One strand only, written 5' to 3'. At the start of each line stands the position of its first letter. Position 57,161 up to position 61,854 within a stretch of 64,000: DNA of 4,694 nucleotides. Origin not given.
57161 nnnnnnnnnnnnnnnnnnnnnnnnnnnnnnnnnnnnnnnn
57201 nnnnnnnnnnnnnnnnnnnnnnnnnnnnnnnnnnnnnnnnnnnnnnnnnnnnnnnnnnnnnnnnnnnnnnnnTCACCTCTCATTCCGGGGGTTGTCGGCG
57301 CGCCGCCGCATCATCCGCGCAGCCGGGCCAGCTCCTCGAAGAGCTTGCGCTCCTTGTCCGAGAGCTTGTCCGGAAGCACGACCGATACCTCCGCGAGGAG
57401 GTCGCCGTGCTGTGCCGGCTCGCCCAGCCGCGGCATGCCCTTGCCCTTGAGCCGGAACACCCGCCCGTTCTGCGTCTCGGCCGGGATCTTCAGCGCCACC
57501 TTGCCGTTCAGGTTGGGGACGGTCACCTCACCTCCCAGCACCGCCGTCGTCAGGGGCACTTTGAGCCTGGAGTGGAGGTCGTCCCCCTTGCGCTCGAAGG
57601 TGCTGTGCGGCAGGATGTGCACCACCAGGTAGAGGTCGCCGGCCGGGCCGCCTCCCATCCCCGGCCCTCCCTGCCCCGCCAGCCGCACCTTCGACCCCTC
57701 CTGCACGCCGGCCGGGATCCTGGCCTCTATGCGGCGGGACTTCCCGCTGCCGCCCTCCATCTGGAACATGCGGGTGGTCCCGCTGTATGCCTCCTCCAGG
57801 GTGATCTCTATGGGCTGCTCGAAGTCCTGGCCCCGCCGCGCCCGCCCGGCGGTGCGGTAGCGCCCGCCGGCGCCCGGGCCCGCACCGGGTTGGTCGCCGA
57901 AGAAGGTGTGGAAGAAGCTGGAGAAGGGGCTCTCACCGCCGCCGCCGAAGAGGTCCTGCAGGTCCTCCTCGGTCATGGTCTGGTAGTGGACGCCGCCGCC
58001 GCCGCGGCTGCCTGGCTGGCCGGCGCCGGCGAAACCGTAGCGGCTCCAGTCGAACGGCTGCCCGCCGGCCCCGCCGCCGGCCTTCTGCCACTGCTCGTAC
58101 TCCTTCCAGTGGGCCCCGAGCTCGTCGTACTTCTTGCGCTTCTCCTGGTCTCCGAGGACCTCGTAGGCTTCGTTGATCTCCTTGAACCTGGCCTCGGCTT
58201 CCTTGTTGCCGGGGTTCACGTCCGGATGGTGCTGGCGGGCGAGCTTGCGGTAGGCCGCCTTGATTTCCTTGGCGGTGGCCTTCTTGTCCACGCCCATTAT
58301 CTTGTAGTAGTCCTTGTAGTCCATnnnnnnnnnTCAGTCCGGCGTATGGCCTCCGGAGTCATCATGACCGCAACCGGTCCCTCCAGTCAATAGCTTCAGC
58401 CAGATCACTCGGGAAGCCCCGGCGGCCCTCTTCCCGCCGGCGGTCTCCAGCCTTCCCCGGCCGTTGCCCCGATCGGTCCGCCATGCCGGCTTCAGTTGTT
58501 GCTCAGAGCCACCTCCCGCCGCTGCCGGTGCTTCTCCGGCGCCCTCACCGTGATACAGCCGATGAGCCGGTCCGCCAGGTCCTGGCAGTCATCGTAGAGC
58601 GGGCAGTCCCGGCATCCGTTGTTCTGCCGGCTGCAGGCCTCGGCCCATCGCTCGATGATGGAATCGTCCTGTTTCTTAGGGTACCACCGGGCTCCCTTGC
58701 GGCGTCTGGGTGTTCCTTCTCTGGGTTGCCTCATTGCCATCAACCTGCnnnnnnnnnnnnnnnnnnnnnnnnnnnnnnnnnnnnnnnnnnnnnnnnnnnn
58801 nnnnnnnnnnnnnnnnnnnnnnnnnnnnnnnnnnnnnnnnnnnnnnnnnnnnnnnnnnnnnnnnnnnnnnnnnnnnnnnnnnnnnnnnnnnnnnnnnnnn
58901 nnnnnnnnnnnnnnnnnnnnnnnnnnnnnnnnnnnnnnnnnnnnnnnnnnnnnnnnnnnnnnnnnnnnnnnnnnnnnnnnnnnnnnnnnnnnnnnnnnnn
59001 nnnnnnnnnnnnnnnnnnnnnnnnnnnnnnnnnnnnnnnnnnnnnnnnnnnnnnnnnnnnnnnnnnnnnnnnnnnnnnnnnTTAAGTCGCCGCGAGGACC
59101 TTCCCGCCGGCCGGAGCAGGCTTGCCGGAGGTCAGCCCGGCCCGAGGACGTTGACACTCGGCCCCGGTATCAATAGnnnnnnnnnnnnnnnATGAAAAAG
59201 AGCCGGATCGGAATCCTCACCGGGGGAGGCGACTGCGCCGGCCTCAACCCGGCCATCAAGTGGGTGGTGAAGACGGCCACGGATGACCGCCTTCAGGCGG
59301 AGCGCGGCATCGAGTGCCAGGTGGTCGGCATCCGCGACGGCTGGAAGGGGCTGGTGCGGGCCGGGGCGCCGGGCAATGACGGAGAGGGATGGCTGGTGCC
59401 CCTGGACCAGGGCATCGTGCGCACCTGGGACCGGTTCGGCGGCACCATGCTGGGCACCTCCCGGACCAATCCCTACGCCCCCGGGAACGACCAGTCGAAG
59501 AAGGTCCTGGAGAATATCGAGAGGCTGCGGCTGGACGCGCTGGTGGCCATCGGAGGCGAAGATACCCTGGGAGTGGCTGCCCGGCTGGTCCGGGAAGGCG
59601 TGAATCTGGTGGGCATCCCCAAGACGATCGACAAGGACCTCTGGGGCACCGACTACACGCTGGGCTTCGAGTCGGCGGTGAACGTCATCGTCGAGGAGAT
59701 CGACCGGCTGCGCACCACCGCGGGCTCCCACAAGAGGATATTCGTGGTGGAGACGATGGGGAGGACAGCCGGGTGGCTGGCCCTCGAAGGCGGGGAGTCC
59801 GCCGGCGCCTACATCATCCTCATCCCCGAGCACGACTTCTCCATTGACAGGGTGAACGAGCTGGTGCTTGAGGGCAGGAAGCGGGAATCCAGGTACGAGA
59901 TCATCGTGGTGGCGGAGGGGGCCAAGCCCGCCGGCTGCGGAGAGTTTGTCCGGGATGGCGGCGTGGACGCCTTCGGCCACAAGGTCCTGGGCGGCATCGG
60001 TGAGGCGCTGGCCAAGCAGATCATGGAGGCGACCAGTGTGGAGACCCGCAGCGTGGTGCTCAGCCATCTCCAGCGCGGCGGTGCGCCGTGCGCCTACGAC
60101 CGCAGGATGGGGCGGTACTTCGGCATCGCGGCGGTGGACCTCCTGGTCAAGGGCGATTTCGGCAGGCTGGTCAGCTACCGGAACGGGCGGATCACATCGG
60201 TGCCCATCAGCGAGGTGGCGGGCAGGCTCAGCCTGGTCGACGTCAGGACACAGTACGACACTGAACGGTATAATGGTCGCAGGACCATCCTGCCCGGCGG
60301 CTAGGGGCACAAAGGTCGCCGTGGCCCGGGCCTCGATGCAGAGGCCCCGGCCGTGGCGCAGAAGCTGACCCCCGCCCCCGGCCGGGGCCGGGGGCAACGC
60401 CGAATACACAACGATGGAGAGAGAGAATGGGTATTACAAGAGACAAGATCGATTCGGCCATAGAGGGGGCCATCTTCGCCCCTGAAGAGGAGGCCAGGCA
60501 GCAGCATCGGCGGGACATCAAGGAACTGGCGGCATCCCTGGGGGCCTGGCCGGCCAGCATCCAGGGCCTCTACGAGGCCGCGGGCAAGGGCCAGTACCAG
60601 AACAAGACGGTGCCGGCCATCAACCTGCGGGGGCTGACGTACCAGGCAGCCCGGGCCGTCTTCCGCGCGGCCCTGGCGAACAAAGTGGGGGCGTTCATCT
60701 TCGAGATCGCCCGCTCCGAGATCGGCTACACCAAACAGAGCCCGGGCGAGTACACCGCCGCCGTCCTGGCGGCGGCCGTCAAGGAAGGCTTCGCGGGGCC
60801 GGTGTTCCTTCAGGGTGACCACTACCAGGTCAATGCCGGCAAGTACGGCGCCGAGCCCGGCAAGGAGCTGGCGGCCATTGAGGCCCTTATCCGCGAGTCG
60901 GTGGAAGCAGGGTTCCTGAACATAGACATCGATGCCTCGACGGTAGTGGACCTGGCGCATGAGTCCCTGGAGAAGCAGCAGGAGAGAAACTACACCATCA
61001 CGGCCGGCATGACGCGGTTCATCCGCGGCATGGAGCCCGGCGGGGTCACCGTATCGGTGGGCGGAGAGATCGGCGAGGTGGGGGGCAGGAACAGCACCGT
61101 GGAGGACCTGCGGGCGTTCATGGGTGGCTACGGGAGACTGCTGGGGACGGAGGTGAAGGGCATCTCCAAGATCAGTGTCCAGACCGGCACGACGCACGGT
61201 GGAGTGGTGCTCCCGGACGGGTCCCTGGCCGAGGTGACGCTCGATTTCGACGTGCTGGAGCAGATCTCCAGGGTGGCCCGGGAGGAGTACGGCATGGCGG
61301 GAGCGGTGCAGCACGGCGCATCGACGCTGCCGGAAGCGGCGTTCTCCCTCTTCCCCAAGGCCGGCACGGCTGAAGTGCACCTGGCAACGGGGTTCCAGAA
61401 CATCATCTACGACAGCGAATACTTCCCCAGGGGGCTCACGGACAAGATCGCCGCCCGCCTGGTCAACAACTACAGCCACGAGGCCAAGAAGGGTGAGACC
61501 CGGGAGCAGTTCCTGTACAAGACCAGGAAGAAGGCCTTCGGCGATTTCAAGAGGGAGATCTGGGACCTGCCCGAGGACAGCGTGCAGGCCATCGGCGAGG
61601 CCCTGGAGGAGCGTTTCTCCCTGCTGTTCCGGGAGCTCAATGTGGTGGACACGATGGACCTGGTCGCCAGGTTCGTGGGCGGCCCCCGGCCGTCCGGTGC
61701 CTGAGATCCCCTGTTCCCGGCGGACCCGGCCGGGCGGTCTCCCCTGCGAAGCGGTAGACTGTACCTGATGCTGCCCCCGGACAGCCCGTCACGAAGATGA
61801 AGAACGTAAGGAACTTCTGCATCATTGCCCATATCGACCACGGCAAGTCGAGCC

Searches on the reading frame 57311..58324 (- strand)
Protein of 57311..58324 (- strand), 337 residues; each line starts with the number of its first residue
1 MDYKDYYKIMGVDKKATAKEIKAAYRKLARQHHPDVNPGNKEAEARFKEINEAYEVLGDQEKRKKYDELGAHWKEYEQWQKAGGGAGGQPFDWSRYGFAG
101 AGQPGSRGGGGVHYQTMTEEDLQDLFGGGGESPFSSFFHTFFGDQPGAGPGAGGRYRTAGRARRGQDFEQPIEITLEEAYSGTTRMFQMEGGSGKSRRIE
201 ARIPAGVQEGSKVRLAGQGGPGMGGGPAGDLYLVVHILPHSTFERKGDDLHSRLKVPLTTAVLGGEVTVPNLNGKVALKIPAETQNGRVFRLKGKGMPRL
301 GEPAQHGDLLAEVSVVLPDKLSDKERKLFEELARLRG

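Call 26: search_protein_families(library=pfam, proteins=[window:57311-58324:-], max_evalue=0.00001)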
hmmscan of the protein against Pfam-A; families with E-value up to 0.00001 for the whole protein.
window:57311-58324:- (337 aa): 2 families
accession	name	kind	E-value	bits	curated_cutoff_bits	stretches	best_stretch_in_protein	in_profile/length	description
PF01556.23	DnaJ_C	-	4.9e-48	163.5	26.6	1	170-318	3-152/152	DnaJ C terminal domain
PF00226.36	DnaJ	-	4.4e-28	97.6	27.8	1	5-67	1-63/63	DnaJ domain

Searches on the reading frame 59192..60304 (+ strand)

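Call 26: search_protein_families(library=pfam, proteins=[window:59192-60304:+], max_evalue=0.00001)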
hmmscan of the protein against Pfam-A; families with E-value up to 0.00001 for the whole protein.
window:59192-60304:+ (370 aa): 1 family
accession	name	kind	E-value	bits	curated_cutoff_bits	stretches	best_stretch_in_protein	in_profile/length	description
PF00365.25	PFK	-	4.4e-91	305.5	30.9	1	5-318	1-277/277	Phosphofructokinase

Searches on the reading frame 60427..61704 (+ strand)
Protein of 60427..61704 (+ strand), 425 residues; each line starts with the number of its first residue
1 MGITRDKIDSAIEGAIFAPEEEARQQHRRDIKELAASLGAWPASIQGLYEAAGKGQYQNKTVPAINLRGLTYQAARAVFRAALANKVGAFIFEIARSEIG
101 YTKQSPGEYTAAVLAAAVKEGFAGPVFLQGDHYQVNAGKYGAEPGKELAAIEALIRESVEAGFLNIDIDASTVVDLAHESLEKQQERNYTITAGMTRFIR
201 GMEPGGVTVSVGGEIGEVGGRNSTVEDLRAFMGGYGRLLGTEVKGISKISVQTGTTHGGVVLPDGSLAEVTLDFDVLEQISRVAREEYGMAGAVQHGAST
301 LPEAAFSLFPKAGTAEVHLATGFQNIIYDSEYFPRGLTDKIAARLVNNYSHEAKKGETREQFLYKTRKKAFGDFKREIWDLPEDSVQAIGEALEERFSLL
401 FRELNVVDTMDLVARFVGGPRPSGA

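Call 26: search_protein_families(library=pfam, proteins=[window:60427-61704:+], max_evalue=0.00001)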
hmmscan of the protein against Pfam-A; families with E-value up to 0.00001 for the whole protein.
window:60427-61704:+ (425 aa): 2 families
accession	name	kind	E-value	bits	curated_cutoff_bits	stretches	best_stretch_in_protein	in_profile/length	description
PF01116.26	F_bP_aldolase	-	2.1e-14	54.1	25.5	1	50-329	8-239/277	Fructose-bisphosphate aldolase class-II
PF08013.17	GatZ_KbaZ-like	-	8.8e-06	25.1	26.7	0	100-227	55-184/420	D-tagatose-1,6-bisphosphate aldolase subunit GatZ/KbaZ-like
